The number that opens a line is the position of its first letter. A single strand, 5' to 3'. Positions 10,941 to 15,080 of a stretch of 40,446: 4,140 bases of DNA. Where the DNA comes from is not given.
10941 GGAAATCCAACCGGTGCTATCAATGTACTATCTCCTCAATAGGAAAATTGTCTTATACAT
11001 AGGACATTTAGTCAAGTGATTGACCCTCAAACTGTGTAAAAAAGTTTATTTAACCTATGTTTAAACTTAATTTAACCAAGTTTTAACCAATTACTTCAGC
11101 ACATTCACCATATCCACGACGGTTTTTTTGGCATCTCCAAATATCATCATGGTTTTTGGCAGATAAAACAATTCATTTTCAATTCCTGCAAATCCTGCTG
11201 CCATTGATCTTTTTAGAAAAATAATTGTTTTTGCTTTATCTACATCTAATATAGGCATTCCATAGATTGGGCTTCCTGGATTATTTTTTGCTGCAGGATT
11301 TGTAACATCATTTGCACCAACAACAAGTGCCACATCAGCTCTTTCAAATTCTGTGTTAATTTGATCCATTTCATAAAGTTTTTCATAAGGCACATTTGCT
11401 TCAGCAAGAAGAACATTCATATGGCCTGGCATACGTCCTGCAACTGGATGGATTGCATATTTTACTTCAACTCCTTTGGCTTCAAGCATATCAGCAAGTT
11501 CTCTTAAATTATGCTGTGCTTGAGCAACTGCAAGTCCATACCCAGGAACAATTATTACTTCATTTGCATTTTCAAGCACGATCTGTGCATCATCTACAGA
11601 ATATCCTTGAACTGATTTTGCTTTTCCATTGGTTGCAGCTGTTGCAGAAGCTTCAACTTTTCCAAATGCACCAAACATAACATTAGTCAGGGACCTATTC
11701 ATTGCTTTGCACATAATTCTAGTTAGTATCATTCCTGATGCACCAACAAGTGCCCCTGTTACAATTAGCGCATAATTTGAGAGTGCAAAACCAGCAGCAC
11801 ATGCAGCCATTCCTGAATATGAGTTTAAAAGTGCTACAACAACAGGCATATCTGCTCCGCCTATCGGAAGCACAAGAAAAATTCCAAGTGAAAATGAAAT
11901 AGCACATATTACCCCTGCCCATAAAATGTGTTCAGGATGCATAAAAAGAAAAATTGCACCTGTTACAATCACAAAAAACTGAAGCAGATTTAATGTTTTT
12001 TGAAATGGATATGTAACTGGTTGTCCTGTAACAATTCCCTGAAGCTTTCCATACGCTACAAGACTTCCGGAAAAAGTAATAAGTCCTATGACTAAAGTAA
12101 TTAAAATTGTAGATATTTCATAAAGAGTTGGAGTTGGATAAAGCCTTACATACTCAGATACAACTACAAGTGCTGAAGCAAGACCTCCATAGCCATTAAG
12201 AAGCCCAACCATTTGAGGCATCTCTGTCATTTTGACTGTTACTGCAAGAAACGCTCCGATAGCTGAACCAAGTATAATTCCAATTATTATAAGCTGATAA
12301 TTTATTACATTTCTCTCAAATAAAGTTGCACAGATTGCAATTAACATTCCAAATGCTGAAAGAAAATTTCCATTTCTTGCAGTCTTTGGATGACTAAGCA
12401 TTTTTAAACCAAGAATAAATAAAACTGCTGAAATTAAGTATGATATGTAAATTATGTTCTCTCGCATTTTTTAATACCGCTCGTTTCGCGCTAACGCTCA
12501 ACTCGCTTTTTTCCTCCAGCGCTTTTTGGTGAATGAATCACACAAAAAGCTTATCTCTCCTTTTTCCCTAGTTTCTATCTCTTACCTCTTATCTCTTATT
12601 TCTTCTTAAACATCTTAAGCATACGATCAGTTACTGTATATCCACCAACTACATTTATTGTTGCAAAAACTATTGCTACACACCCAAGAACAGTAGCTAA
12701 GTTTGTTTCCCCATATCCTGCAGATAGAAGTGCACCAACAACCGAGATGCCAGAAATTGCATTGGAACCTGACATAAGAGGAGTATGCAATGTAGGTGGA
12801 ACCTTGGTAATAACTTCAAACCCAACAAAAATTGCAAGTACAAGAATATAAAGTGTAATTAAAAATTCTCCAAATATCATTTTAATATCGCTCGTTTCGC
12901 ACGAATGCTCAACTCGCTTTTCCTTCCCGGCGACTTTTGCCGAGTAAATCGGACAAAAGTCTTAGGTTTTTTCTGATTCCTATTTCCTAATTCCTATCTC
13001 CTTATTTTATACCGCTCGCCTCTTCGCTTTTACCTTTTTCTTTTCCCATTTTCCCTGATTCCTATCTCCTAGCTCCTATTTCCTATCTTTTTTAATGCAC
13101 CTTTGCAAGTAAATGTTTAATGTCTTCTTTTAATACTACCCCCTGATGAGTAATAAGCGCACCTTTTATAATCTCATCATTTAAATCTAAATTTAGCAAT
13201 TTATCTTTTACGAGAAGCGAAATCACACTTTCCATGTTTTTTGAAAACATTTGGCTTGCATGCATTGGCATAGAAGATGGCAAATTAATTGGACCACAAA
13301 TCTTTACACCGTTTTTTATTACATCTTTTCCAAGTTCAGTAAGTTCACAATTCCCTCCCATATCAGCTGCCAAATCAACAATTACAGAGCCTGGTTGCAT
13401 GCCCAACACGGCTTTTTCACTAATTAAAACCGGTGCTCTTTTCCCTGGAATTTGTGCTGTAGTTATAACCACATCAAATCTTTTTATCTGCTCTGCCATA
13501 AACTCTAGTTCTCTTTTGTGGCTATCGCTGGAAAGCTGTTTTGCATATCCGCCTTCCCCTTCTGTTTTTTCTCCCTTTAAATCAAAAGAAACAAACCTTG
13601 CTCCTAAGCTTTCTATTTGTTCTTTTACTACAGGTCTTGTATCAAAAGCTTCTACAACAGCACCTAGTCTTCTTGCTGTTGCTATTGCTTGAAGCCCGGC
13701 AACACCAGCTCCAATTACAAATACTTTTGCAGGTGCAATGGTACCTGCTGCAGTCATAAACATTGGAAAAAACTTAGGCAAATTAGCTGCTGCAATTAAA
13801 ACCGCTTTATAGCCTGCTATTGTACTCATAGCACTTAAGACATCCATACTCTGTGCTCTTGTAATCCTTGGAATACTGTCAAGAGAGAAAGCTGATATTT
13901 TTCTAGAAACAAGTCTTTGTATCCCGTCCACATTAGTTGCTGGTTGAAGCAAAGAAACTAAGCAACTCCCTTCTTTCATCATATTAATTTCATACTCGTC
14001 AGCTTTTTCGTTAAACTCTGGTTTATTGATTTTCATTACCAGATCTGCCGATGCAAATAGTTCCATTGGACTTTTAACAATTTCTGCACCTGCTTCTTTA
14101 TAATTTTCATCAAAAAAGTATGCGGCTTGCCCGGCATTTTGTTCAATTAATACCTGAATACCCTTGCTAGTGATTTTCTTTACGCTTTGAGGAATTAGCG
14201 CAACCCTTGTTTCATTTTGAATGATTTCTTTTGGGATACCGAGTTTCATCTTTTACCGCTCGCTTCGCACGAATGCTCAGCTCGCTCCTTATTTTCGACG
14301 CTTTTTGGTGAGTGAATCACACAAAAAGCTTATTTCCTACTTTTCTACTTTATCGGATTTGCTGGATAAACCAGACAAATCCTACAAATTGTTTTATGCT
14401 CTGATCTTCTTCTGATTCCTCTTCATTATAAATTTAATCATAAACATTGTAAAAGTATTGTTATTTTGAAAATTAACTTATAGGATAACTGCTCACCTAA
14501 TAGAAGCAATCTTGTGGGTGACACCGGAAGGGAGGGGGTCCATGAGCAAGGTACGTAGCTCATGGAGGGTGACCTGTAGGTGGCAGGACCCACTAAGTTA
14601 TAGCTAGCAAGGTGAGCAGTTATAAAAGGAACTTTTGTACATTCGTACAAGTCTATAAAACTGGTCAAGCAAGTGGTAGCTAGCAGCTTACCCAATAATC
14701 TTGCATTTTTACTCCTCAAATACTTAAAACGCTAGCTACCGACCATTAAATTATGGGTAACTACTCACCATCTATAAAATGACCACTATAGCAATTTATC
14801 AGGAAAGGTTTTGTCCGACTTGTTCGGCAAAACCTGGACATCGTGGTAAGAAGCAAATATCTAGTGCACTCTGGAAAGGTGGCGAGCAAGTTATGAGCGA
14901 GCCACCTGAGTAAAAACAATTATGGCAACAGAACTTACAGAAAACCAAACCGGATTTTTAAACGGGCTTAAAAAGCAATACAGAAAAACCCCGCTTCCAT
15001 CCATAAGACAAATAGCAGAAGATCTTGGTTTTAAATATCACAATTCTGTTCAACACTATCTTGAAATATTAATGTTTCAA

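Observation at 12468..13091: Both intercistronic spacers of the split pntAA-pntAB-pntB operon are occupied by the same cassette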

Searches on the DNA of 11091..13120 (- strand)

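Call 36: search_rna_families(source=window, start=12440, end=13120, threshold=evalue, max_evalue=10)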
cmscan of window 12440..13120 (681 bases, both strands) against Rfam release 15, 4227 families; matches with E-value up to 10: 2.
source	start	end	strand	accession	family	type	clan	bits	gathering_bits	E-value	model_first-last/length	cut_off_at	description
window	12494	12596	-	RF02155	NCRUPAR_2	Gene; lncRNA;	-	20.7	80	7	1-99/99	no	Non-protein coding RNA, upstream of F2R/PAR1 conserved region 2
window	12611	12676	-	RF03048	RAGATH-20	Gene; sRNA;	-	15.4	101.4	9.7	1-102/102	no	RAGATH-20 RNA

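Call 63: search_with_rna_model(model_id=R1, sources=[L084, L085, L086, L087, L088, L089, L090, L091, L092, L093, L094, L095, L096, L097, L098, L099, L100, L101, L102, L103, L104, L105, L106, L107, L108, L109, L110, L111, L112, L113, L114, L115, L116, L117, L118, L119, L120, L121, L122, L123, L124, L125, L126, L127, L128, L129, L130, L131, L132, L133, L134, L135, L136, L137, L138, L139, L140, L141, L142, L143, L144, L145, L146, L147, L148, L149, L150, L151, L152, L153, L154, L155, L156, L157, L158, L159, L160, L161, L162, L163, L164, L165, L166, L167, L168, L169, L170, L171, L172, L173, L174, L175, L176, L177, L178, L179, L180, L181, L182, L183], max_evalue=0.001)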
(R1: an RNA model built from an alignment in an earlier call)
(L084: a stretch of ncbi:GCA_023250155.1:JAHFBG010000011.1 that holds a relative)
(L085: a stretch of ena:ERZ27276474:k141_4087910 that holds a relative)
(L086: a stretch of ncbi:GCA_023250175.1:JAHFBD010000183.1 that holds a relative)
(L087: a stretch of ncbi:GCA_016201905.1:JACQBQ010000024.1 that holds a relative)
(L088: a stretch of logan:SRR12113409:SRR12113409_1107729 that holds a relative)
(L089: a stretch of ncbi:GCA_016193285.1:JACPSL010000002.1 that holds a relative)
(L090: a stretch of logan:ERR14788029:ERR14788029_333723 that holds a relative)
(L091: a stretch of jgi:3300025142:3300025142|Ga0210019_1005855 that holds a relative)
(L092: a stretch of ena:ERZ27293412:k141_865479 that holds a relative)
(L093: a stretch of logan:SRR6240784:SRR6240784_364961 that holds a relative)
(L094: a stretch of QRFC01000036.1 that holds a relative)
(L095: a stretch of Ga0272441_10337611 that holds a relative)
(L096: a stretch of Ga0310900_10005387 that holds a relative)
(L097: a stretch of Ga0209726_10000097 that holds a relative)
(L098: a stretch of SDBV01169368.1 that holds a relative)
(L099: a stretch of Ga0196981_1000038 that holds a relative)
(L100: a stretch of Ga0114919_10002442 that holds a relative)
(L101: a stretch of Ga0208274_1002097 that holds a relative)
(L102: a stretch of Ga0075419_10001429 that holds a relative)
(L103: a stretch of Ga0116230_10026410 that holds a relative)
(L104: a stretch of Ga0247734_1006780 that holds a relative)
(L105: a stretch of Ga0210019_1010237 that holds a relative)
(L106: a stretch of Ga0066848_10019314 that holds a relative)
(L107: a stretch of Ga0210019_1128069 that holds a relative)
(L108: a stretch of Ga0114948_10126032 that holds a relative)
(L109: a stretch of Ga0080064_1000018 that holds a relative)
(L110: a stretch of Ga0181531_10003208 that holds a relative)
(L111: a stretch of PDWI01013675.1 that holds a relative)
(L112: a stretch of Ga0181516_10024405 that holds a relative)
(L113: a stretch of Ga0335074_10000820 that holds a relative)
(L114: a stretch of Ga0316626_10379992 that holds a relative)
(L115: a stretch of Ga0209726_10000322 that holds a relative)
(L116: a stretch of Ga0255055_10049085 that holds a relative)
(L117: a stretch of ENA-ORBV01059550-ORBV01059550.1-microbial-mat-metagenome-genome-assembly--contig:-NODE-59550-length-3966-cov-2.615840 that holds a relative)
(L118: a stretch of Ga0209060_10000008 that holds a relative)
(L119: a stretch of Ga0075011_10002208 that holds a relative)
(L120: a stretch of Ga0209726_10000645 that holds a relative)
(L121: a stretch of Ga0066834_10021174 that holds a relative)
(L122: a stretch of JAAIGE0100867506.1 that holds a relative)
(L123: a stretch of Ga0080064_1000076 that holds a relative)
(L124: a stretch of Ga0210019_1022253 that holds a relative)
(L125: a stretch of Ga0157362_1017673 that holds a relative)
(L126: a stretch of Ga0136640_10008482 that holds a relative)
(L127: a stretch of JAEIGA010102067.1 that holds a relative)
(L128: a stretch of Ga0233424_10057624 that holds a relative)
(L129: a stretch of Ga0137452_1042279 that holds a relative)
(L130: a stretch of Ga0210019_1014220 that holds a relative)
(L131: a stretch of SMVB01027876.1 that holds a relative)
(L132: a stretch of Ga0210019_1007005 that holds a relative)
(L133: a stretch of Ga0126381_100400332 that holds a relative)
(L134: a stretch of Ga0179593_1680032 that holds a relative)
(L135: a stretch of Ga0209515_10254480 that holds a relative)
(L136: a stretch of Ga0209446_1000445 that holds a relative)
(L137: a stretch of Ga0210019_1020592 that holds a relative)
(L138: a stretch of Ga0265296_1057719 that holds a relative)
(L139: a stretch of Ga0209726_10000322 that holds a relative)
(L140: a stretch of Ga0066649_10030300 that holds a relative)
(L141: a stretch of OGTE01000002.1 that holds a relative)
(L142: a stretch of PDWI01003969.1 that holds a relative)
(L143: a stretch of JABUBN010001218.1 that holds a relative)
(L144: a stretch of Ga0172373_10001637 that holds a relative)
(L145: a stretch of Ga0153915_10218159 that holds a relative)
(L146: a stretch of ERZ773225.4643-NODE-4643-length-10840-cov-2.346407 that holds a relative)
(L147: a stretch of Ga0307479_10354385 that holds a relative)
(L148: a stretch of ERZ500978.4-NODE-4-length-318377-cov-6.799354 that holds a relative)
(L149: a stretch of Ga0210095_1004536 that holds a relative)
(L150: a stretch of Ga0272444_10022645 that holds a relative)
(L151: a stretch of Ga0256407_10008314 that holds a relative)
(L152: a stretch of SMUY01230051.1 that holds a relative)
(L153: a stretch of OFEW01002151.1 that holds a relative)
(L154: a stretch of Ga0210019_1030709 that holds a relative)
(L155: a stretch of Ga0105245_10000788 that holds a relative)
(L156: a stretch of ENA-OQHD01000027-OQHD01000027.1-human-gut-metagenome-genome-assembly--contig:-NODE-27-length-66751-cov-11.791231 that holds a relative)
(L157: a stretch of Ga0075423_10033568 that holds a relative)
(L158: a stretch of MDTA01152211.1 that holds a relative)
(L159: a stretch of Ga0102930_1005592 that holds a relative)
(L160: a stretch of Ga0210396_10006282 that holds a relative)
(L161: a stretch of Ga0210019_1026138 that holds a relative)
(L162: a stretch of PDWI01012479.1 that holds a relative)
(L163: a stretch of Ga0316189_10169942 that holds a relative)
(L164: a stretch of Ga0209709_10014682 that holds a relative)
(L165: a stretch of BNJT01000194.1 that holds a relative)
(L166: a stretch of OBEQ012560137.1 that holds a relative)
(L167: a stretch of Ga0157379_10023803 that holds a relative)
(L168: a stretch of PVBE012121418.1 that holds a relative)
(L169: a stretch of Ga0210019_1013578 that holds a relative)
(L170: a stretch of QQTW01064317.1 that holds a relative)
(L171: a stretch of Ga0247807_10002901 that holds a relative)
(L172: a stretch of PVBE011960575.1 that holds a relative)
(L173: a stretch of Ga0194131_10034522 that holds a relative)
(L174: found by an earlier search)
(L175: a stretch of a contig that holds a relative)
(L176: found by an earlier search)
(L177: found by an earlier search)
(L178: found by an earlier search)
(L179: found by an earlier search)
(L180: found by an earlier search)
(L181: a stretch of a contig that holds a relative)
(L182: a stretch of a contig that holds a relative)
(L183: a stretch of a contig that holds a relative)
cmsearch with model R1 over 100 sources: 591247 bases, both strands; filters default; matches with E-value up to 0.001: 37.
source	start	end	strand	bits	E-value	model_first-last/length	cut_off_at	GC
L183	1429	1514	+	104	5.4e-21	1-86/86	no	0.42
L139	255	340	+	101.2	2.4e-20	1-86/86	no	0.48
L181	11327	11412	+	100.8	3e-20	1-86/86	no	0.47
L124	2799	2884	-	100.5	3.5e-20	1-86/86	no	0.43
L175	2592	2677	-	100.4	3.7e-20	1-86/86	no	0.47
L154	2881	2966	-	100.3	3.9e-20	1-86/86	no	0.49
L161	222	307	-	99.9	4.9e-20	1-86/86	no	0.48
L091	3005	3090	+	98.2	1.2e-19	1-86/86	no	0.44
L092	5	90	+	98.2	1.2e-19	1-86/86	no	0.44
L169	1730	1815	+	97.9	1.4e-19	1-86/86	no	0.48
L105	519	604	-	97.8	1.5e-19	1-86/86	no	0.51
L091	2598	2683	+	96.8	2.6e-19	1-86/86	no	0.44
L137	1840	1925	+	96.7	2.6e-19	1-86/86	no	0.41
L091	1313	1398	+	95.5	5.1e-19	1-86/86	no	0.48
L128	842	928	+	94.9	6.9e-19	1-86/86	no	0.43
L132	5621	5707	-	93.9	1.2e-18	1-86/86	no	0.45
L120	10940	11026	+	92.8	2.1e-18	1-86/86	no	0.49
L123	2169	2255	-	92.8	2.1e-18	1-86/86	no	0.49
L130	3651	3737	+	92.8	2.2e-18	1-86/86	no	0.46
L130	3782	3868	+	90.1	9.2e-18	1-86/86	no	0.47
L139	129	214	+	83.7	2.7e-16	1-86/86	no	0.45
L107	102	191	-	65.3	5.3e-12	1-86/86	no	0.43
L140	2340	2420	+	61.6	3.8e-11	1-86/86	no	0.44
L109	5264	5345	+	57.9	2.8e-10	1-86/86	no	0.46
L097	4113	4194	-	55.7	8.9e-10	1-86/86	no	0.48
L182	6211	6292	-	55.7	8.9e-10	1-86/86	no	0.48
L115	1338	1425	+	50.1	1.8e-08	1-86/86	no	0.45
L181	10187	10263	+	47.9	5.7e-08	1-86/86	no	0.45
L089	2436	2488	-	35.2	5.1e-05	1-86/86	no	0.36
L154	3003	3078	-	35.1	5.5e-05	1-86/86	no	0.33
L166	2025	2106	+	31.4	0.0004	1-86/86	no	0.56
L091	5920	5979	-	30.5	0.00063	1-86/86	no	0.38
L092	2920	2979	-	30.5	0.00063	1-86/86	no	0.38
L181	1303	1357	-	30.3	0.00069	1-86/86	no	0.29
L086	1862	1909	+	30.2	0.00076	1-86/86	no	0.23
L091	6264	6348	-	30.1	0.00077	1-86/86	no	0.41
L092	3264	3348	-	30.1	0.00077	1-86/86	no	0.41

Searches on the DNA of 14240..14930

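Call 37: search_rna_families(source=window, start=14240, end=14930, threshold=evalue, max_evalue=10)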
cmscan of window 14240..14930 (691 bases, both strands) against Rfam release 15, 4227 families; matches with E-value up to 10: 2.
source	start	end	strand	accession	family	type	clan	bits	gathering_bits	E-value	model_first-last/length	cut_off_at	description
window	14706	14769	+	RF02753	ES173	Gene; sRNA;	-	18.2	90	0.98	1-64/64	no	ES173 sRNA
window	14662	14774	-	RF01575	DdR7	Gene; snRNA; snoRNA; CD-box;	-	16.5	80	2.1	1-98/98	no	Dictyostelium snoRNA Dd7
